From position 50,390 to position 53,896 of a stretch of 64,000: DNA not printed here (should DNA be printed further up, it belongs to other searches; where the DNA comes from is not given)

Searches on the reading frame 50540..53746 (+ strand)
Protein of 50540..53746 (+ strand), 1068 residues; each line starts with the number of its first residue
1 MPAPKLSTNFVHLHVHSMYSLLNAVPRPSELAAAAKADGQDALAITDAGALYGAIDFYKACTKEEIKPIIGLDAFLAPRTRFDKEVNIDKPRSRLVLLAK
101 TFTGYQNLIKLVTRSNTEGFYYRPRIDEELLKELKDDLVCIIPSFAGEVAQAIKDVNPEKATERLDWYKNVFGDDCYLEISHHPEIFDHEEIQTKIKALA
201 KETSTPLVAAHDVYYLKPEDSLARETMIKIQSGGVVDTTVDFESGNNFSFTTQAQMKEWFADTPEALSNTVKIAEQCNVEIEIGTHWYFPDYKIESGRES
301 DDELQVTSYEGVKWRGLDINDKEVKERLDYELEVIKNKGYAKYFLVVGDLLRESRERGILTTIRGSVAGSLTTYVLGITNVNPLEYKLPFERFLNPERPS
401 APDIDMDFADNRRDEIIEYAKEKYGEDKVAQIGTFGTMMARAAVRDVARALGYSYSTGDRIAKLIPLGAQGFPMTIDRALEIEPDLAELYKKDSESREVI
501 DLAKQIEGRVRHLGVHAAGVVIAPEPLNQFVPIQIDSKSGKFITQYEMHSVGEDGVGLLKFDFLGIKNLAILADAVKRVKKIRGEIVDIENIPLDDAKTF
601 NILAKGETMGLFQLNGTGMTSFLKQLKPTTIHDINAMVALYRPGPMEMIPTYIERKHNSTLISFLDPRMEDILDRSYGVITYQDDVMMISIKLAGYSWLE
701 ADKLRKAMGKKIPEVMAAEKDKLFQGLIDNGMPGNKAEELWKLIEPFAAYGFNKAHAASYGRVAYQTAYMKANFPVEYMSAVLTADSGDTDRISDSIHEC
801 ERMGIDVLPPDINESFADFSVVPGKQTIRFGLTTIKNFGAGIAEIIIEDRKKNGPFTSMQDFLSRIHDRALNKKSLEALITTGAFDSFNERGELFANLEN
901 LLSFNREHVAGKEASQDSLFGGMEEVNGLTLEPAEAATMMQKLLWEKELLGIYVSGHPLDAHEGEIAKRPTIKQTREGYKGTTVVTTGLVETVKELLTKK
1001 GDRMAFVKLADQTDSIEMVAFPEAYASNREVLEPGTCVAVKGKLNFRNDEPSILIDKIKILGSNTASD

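Call 9: search_protein_families(library=pfam, proteins=[window:50540-53746:+])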
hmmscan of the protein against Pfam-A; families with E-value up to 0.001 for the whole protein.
window:50540-53746:+ (1068 aa): 6 families
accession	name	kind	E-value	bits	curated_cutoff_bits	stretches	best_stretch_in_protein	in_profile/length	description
PF07733.18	DNA_pol3_alpha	-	6.3e-92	308.3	23.9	1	304-565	3-260/260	Bacterial DNA polymerase III alpha NTPase domain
PF17657.6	DNA_pol3_finger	-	2.8e-53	180.1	22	1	568-731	1-166/166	Bacterial DNA polymerase III alpha subunit finger domain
PF02811.25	PHP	-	1.7e-45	155.7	26.4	1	12-183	1-164/164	PHP domain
PF14579.12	HHH_6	-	5.1e-29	100.8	25.6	1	804-890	1-85/90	Helix-hairpin-helix motif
PF01336.31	tRNA_anti-codon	-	1.2e-13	51.2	27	1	984-1061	1-75/75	OB-fold nucleic acid binding domain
PF12836.13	HHH_3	-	0.00033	21.1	27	1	832-863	16-47/65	Helix-hairpin-helix motif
